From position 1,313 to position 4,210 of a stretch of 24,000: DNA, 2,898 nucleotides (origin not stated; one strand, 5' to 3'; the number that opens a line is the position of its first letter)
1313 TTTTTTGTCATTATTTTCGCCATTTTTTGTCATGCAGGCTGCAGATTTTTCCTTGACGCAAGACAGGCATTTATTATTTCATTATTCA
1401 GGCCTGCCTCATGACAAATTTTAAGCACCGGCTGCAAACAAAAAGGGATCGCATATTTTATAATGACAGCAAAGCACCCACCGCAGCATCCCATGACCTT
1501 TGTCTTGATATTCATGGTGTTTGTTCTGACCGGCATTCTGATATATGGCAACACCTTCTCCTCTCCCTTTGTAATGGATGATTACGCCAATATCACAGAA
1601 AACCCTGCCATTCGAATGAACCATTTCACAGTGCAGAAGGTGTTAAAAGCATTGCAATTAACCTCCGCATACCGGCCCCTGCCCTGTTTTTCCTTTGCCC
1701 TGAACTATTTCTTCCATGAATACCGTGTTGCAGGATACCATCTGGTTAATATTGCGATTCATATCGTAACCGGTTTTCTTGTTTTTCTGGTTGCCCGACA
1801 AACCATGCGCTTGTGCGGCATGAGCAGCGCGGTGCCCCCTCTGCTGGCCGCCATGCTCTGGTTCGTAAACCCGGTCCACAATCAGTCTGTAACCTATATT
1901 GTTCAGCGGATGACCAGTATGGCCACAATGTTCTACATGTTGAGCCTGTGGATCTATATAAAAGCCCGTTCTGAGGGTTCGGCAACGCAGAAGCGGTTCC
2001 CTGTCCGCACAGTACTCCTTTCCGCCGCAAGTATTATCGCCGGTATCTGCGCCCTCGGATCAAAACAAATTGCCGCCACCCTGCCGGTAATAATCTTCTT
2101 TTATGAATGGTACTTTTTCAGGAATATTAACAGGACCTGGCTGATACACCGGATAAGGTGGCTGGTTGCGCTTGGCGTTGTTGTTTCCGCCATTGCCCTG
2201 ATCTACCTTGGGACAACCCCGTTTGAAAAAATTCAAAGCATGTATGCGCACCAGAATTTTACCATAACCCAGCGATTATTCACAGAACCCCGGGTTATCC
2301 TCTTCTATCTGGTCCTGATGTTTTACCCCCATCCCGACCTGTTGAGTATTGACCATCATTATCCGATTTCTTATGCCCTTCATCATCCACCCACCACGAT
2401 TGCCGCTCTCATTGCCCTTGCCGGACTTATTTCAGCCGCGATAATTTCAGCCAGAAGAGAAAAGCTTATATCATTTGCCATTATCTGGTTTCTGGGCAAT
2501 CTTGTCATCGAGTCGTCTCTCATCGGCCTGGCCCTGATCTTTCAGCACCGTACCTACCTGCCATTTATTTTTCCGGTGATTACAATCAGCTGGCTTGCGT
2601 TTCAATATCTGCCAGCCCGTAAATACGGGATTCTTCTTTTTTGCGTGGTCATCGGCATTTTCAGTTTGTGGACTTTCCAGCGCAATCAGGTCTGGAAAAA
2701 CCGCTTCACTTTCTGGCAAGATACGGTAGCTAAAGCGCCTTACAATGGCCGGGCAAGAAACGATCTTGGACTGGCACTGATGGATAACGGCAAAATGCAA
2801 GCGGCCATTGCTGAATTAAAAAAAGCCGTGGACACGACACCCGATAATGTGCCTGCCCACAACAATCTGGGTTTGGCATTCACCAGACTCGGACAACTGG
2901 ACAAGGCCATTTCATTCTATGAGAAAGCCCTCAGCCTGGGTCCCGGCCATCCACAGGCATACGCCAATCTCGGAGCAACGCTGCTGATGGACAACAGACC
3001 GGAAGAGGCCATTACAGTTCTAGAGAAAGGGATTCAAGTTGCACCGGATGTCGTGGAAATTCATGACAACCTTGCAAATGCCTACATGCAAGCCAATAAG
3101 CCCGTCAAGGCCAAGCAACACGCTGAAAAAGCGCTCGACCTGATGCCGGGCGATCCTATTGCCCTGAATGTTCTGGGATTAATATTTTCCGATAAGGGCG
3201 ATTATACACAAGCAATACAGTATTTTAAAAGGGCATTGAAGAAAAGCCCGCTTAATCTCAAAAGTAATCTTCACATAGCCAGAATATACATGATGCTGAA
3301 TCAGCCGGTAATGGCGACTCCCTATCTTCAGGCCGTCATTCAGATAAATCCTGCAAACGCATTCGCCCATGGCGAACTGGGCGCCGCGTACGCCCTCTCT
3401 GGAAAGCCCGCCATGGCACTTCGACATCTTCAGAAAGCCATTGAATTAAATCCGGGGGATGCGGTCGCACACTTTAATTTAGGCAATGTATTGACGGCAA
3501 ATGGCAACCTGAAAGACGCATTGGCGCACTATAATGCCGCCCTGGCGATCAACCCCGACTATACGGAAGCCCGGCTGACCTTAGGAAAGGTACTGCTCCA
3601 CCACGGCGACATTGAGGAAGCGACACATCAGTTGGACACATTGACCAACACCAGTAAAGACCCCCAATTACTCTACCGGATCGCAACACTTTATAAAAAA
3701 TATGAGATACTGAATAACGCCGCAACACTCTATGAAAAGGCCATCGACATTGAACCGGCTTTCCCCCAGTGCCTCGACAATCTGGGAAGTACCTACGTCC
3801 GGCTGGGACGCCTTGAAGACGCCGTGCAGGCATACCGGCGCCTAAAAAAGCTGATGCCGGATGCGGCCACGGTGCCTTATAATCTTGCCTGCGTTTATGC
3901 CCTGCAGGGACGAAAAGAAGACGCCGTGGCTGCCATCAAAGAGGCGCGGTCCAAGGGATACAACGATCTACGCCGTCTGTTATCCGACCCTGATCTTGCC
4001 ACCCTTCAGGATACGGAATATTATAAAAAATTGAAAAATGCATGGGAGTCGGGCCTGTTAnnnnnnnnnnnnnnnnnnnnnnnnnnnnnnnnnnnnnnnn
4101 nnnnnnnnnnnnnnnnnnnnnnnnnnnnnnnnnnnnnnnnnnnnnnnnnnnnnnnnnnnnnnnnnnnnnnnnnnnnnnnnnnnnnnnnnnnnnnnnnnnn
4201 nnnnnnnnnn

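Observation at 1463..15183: Six tandem paralogs of a TMTC-like GT-C glycosyltransferase-TPR fusion: conserved catalytic membrane domain, diversified TPR domains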

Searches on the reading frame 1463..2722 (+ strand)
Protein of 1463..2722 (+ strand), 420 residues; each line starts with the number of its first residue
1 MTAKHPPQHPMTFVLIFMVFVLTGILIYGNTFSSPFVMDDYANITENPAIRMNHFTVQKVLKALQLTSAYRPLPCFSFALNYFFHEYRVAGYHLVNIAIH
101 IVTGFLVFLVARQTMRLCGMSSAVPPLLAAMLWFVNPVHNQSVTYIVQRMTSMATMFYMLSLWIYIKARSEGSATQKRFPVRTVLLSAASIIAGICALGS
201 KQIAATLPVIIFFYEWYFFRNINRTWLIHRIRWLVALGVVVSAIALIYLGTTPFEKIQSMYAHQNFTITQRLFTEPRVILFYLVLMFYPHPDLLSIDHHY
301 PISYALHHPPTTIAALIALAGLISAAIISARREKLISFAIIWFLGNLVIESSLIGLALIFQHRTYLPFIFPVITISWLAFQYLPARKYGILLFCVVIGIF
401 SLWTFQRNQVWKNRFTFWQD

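Call 5: search_protein_families(library=pfam, proteins=[window:1463-2722:+], max_evalue=10)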
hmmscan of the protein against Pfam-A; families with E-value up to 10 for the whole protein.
window:1463-2722:+ (420 aa): 2 families
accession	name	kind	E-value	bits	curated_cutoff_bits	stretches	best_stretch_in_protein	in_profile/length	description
PF15052.11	TMEM169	-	0.045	14.4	27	1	236-287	23-73/131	TMEM169 protein family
PF09881.14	DUF2108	-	1.6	9.2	29.6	1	312-341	4-33/70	Predicted membrane protein (DUF2108)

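Call 6: search_protein_families(library=ncbifam, proteins=[window:1463-2722:+], max_evalue=10)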
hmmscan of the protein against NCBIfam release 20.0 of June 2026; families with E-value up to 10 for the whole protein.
window:1463-2722:+ (420 aa): 0 families

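Call 9: search_solved_structures(query=A2, max_evalue=10, show_alignments=3)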
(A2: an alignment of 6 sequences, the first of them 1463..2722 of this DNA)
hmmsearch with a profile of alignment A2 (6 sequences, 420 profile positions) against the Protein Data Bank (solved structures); distinct sequences matched with E-value up to 10: 0.

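Call 23: find_related_loci(query=A2, collection=genome_contigs, flank=10000)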
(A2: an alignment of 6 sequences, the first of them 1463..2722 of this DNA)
Query A2 (420 aa) in genome_contigs; peptide patterns used: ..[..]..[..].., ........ (x = any residue, [..] = any of these).
596 stretches matched a pattern (row limit reached: there are more); 553 encode a relative of the query (tblastn E <= 1e-3); the best 80 are kept; 80 distinct loci.
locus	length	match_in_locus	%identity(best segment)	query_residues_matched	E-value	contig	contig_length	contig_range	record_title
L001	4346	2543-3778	48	6-420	2e-123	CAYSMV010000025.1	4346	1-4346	MAG TPA_asm: uncultured Desulfobacterales bacterium isolate SRP067234_co1_226 genome assembly, contig: k99_19065, whole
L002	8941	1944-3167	48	12-420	1e-117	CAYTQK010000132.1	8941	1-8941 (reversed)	MAG TPA_asm: uncultured Desulfobacterales bacterium isolate SRP252850_co1_236 genome assembly, contig: NODE_14996_length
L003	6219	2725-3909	46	27-420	6e-114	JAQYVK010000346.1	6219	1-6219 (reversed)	MAG: Desulfatiglandales bacterium isolate SG_15_bin78 SG_15_bin.78.orig_15_c_000000441724, whole genome shotgun sequence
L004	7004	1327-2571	45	7-420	7e-112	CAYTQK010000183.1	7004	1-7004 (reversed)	MAG TPA_asm: uncultured Desulfobacterales bacterium isolate SRP252850_co1_236 genome assembly, contig: NODE_20374_length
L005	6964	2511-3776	41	15-420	3e-111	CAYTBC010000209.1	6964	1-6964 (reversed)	MAG TPA_asm: uncultured Desulfosarcina sp. isolate SRP214966_co3_311 genome assembly, contig: NODE_19999_length_6964_cov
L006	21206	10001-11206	44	18-420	1e-110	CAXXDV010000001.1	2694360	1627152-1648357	MAG: Desulfosudaceae bacterium isolate 2fa5082e-9599-4a38-b238-f5dfa6a28bc4 genome assembly, contig: contig_1, whole gen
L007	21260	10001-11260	45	6-420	9e-111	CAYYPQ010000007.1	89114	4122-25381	MAG TPA_asm: uncultured Desulfobacteraceae bacterium isolate binchicken_co129_900 genome assembly, contig: NODE_425_leng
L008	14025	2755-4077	42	12-420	1e-110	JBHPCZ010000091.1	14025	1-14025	Thermodesulfobacteriota bacterium isolate SAG AM-311-M20 NODE_91_length_14025_cov_31.727130, whole genome shotgun sequen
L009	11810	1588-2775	46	26-420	1e-110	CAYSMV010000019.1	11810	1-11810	MAG TPA_asm: uncultured Desulfobacterales bacterium isolate SRP067234_co1_226 genome assembly, contig: k99_288640, whole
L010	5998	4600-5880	42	16-420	2e-110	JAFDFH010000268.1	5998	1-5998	MAG: Deltaproteobacteria bacterium isolate Meg22_02_Bin_128 Meg22_02_Bin_128_scaffold_56907, whole genome shotgun sequen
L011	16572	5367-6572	44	19-420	2e-110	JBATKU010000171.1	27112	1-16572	MAG: Desulfobacterales bacterium isolate MFD10234_ilm_asm_bin6 k127_5536, whole genome shotgun sequence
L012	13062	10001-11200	44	16-420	2e-109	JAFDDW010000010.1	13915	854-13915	MAG: Deltaproteobacteria bacterium isolate Meg19_1012_Bin_272 Meg19_1012_Bin_272_scaffold_13072, whole genome shotgun se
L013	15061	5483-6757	42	15-420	1e-107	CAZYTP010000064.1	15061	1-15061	MAG TPA_asm: uncultured Syntrophales bacterium isolate SRP178699_co2_308 genome assembly, contig: NODE_3278_length_15061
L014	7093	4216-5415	43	16-420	4e-107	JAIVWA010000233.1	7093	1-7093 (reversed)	MAG: Gammaproteobacteria bacterium isolate HYP3_UM_18 NODE_1396_length_7093_cov_1.012776, whole genome shotgun sequence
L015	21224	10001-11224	41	16-420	2e-107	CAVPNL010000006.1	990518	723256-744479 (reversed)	MAG: uncultured delta proteobacterium isolate MFD09779.bin.2.131 genome assembly, contig: contig_25262, whole genome sho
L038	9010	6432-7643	43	28-420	1e-98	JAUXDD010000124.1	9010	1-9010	MAG: Desulfobacteraceae bacterium isolate CSMAG_2842 CSMAG_2842_k119_20164_length_9010_cov_10.9325, whole genome shotgun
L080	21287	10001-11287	36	26-420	8e-80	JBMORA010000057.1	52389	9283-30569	MAG: Thermodesulfobacteriota bacterium isolate Betzabe_MAG168 MAG168_57, whole genome shotgun sequence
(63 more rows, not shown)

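Call 47: search_protein_representatives(alignment_id=A2)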
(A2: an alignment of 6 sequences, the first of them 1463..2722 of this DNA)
Query: 6 sequences, 420 profile positions. Proteins with E-value up to 0.001 (for the whole library): 68146; up to 1e-10: 39269; up to 1e-30: 12648. The best 150 are listed.
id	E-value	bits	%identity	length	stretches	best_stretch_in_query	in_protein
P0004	7.9e-212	720.2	-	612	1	5-419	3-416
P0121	7.2e-207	703.9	-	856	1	12-419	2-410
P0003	6.9e-171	585.4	-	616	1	14-419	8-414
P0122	3.0e-166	570.1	-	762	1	10-419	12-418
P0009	3.9e-166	569.7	-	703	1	10-419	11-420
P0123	1.3e-164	564.7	-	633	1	7-419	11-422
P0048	1.4e-160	551.4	-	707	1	22-419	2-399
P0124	3.0e-160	550.3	-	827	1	5-420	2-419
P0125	1.2e-159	548.3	-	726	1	11-419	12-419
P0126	3.4e-159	546.9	-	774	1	65-420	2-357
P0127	1.5e-157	541.4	-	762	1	15-420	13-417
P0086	1.6e-156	538.0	-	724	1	17-419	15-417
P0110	5.7e-155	532.9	-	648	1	11-419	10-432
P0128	6.4e-155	532.8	-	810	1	12-419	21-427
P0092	1.6e-154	531.5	-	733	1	8-420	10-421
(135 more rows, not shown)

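Call 61: search_protein_families(library=pfam, alignment_id=A7, max_evalue=0.00001)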
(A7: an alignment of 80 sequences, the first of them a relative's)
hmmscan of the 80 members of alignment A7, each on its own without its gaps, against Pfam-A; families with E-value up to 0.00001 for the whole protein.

A. member 1, L006:8912-9886:+ (325 aa): 0 families

B. families by the number of members that match (of 80 scanned): 132 families (the first 25 are shown)
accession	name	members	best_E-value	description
PF00515.34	TPR_1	4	1.1e-75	Tetratricopeptide repeat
PF07719.23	TPR_2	4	1e-70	Tetratricopeptide repeat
PF13431.12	TPR_17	4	3.4e-58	Tetratricopeptide repeat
PF00072.30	Response_reg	4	1.6e-51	Response regulator receiver domain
PF13181.12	TPR_8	4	1.2e-49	Tetratricopeptide repeat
PF13424.12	TPR_12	4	4.8e-49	Tetratricopeptide repeat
PF13432.12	TPR_16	4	4.4e-48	Tetratricopeptide repeat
PF14559.12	TPR_19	4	1.4e-40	Tetratricopeptide repeat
PF00535.33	Glycos_transf_2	4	4.3e-27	Glycosyl transferase family 2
PF13414.12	TPR_11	3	1.1e-70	TPR repeat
PF08447.18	PAS_3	3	1.4e-39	PAS fold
PF13428.12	TPR_14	3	1.8e-32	Tetratricopeptide repeat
PF13176.12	TPR_7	3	2.4e-30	Tetratricopeptide repeat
PF02518.31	HATPase_c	3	7.4e-28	Histidine kinase-, DNA gyrase B-, and HSP90-like ATPase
PF07884.19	VKOR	3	1.1e-27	Vitamin K epoxide reductase family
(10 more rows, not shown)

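Call 83: search_protein_families(library=pfam, proteins=[L080:15055-18432:+, L080:19809-20480:+, L080:5378-6172:+, L080:4276-4998:+, L080:3028-4242:+], max_evalue=0.001)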
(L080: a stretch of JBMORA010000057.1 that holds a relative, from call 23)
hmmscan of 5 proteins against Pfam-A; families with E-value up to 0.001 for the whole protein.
L080:15055-18432:+ (1126 aa): 14 families
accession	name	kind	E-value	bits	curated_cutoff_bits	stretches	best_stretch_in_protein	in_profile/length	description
PF01564.23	Spermine_synth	-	2.3e-22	79.9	22.9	1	574-727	5-158/186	Spermine/spermidine synthase domain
PF00515.34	TPR_1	-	3.5e-13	49.2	27.8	1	1030-1060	3-33/34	Tetratricopeptide repeat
PF13181.12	TPR_8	-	3.6e-10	39.6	25.7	0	1029-1059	2-32/34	Tetratricopeptide repeat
PF13431.12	TPR_17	-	3.9e-09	36.5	24.4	0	1050-1082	1-33/34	Tetratricopeptide repeat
PF07719.23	TPR_2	-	4.3e-09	36.2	27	1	1030-1060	3-33/34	Tetratricopeptide repeat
PF07690.21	MFS_1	-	1e-08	34.9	33.4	1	26-418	3-346/347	Major Facilitator Superfamily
PF14559.12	TPR_19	-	4e-07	30.7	25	1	1006-1060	3-57/68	Tetratricopeptide repeat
PF13432.12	TPR_16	-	2.9e-06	28.1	32.7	1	1001-1059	4-62/65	Tetratricopeptide repeat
PF13424.12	TPR_12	-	7.2e-06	26.5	30.1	0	1030-1089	5-72/77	Tetratricopeptide repeat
PF05175.20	MTS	-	1.1e-05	25.6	23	1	565-698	12-137/170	Methyltransferase small domain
PF13428.12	TPR_14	-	9.4e-05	23.2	23.5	0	1030-1065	3-38/44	Tetratricopeptide repeat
PF13176.12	TPR_7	-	0.00013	22.3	27.9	0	1030-1059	1-30/36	Tetratricopeptide repeat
PF13414.12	TPR_11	-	0.00022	21.3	26.8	0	1040-1075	6-41/42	TPR repeat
PF13374.12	TPR_10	-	0.00023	21.5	27.5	0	1030-1056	4-30/42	Tetratricopeptide repeat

L080:19809-20480:+ (224 aa): 0 families

L080:5378-6172:+ (265 aa): 1 family
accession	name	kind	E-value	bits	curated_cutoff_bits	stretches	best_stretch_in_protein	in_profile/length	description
PF00535.33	Glycos_transf_2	-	0.00014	22.3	23.3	1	12-147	2-132/168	Glycosyl transferase family 2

L080:4276-4998:+ (241 aa): 1 family
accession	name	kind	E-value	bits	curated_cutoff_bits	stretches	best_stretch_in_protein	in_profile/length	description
PF00535.33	Glycos_transf_2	-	7e-20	72.1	23.3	1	4-161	1-164/168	Glycosyl transferase family 2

L080:3028-4242:+ (405 aa): 1 family
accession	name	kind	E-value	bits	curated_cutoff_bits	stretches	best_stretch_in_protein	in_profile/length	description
PF01757.29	Acyl_transf_3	-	2.1e-28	99.8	31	1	53-378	2-323/326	Acyltransferase domain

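Call 85: search_protein_families(library=pfam, proteins=[L080:4998-5378:+, L080:4276-4998:+, L080:146-1288:+, L080:1263-3185:+], max_evalue=0.1)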
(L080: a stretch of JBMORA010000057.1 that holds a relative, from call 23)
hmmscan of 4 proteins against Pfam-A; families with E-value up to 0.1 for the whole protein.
L080:4998-5378:+ (127 aa): 2 families
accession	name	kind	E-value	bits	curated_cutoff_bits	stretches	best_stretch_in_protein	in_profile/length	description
PF10066.14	DUF2304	-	8.9e-25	87.4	25.5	1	8-109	5-106/106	Uncharacterized conserved protein (DUF2304)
PF05940.17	NnrS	-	0.032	14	28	1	9-84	289-363/371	NnrS protein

L080:4276-4998:+ (241 aa): 3 families
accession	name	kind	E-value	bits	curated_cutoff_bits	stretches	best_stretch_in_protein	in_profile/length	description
PF00535.33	Glycos_transf_2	-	7e-20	72.1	23.3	1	4-161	1-164/168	Glycosyl transferase family 2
PF13641.12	Glyco_tranf_2_3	-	0.0062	17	27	1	5-51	5-53/230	Glycosyltransferase like family 2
PF02879.22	PGM_PMM_II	-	0.052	14.5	29.3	0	56-88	61-93/103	Phosphoglucomutase/phosphomannomutase, alpha/beta/alpha domain II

L080:146-1288:+ (381 aa): 8 families
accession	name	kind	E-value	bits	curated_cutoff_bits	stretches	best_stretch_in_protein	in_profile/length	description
PF00534.26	Glycos_transf_1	-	2.2e-39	135.2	26.4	1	189-353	5-171/172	Glycosyl transferases group 1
PF13692.12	Glyco_trans_1_4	-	1.3e-32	113.5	27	1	199-337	2-139/142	Glycosyl transferases group 1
PF13439.12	Glyco_transf_4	-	3.2e-14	53.7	28.5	1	15-178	2-169/170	Glycosyltransferase Family 4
PF20706.3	GT4-conflict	-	1.1e-10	41.5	26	1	179-366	176-383/385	Family 4 Glycosyltransferase in conflict systems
PF13524.12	Glyco_trans_1_2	-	5.4e-09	36.6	25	1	271-369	44-143/144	Glycosyl transferase-like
PF13579.12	Glyco_trans_4_4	-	6e-09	36.9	29.7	1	15-147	1-133/158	Glycosyl transferase 4-like domain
PF13477.12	Glyco_trans_4_2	-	9.1e-05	23.1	23.4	1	21-128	13-122/139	Glycosyl transferase 4-like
PF08323.17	Glyco_transf_5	-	0.0011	19.2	22.7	1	2-61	1-58/239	Starch synthase catalytic domain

L080:1263-3185:+ (641 aa): 17 families
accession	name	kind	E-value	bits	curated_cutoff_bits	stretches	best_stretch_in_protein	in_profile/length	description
PF07719.23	TPR_2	-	4.3e-14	51.8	27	2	590-621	2-33/34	Tetratricopeptide repeat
PF00515.34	TPR_1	-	2.9e-13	49.4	27.8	2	590-621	2-33/34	Tetratricopeptide repeat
PF13181.12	TPR_8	-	1.6e-09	37.6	25.7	2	557-585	3-31/34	Tetratricopeptide repeat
PF13414.12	TPR_11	-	3.8e-07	30.1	26.8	1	562-602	1-41/42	TPR repeat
PF13424.12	TPR_12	-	1.1e-06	29.2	30.1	1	556-618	4-74/77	Tetratricopeptide repeat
PF13432.12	TPR_16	-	1.7e-06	28.8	32.7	1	562-621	4-63/65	Tetratricopeptide repeat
PF13374.12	TPR_10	-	1.7e-06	28.3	27.5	1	591-618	4-31/42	Tetratricopeptide repeat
PF13428.12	TPR_14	-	3e-06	27.8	23.5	1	591-625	3-37/44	Tetratricopeptide repeat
PF14559.12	TPR_19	-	5.8e-06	27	25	1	565-630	1-65/68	Tetratricopeptide repeat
PF13431.12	TPR_17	-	8.3e-06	26.1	24.4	1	577-608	1-32/34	Tetratricopeptide repeat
PF25068.1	ARM_TT21_4th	-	1.7e-05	25.6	30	1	562-620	6-63/153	Tetratricopeptide repeat protein 21 forth ARM domain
PF13176.12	TPR_7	-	0.00041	20.7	27.9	0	562-586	6-30/36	Tetratricopeptide repeat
PF24575.1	TPR_Slam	-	0.00048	21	35.2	1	552-612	44-104/104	Surface lipoprotein assembly modifier, N-terminal TPR repeats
PF13174.12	TPR_6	-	0.0055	17.7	26.3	0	595-622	6-33/33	Tetratricopeptide repeat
PF12895.13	ANAPC3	-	0.0074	17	27.2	1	558-614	26-81/82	Anaphase-promoting complex, cyclosome, subunit 3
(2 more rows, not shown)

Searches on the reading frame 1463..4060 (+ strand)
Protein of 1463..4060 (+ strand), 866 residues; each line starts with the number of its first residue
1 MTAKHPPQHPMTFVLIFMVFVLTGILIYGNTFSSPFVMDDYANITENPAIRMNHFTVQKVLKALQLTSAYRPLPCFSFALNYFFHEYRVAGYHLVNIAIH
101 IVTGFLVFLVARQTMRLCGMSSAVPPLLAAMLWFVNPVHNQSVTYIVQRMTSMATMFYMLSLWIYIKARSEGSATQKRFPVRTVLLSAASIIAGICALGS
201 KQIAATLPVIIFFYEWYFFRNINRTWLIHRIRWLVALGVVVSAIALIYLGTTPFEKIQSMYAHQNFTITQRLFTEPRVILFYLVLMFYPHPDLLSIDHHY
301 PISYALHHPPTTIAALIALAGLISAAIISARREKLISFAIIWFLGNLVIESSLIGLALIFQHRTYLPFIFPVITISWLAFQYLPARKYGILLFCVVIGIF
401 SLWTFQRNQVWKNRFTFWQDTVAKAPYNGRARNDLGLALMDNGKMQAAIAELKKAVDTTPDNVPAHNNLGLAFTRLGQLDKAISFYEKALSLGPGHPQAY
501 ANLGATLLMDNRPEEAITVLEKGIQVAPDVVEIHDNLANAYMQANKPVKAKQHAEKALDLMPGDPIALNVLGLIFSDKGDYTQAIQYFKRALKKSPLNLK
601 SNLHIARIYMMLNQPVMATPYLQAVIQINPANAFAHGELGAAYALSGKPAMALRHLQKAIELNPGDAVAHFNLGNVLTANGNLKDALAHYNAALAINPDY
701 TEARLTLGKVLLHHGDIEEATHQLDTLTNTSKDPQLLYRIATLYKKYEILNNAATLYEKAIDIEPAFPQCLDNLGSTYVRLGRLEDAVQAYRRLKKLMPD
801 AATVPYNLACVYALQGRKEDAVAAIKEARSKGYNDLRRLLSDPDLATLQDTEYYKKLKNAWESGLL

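Call 4: search_protein_families(library=pfam, proteins=[window:1463-4060:+], max_evalue=0.01)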
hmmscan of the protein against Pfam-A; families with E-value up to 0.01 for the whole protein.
window:1463-4060:+ (866 aa): 44 families (the best 25 are shown)
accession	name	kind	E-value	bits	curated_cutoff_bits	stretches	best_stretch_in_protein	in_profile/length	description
PF07719.23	TPR_2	-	5.5e-67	216.9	27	6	668-700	2-34/34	Tetratricopeptide repeat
PF00515.34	TPR_1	-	1.9e-65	214.6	27.8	6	667-700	1-34/34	Tetratricopeptide repeat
PF13414.12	TPR_11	-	6.8e-54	179.7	26.8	7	436-477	1-42/42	TPR repeat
PF13431.12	TPR_17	-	5.1e-53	173.4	24.4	5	656-687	2-33/34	Tetratricopeptide repeat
PF13181.12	TPR_8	-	3.5e-50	164.3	25.7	4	464-492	2-30/34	Tetratricopeptide repeat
PF14559.12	TPR_19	-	9.9e-48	160.8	25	7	677-735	1-60/68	Tetratricopeptide repeat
PF13432.12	TPR_16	-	1.5e-44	150.4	32.7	7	434-497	2-65/65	Tetratricopeptide repeat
PF13428.12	TPR_14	-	2.6e-39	130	23.5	4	670-709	4-43/44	Tetratricopeptide repeat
PF13424.12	TPR_12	-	1.9e-38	130.9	30.1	5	465-527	5-75/77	Tetratricopeptide repeat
PF13176.12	TPR_7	-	1.5e-33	112.4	27.9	3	465-497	1-35/36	Tetratricopeptide repeat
PF13374.12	TPR_10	-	1.5e-27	95.2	27.5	0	770-793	4-27/42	Tetratricopeptide repeat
PF13371.12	TPR_9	-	4.8e-25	87.8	35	2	675-741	3-69/73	Tetratricopeptide repeat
PF23914.1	TPR_CcmH_CycH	-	2.4e-20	73.4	42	3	497-596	50-152/158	Cytochrome c-type biogenesis protein H TPR domain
PF12895.13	ANAPC3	-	4.7e-18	65.7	27.2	1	680-759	2-81/82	Anaphase-promoting complex, cyclosome, subunit 3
PF24575.1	TPR_Slam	-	7.1e-17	62.2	35.2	1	669-723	49-103/104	Surface lipoprotein assembly modifier, N-terminal TPR repeats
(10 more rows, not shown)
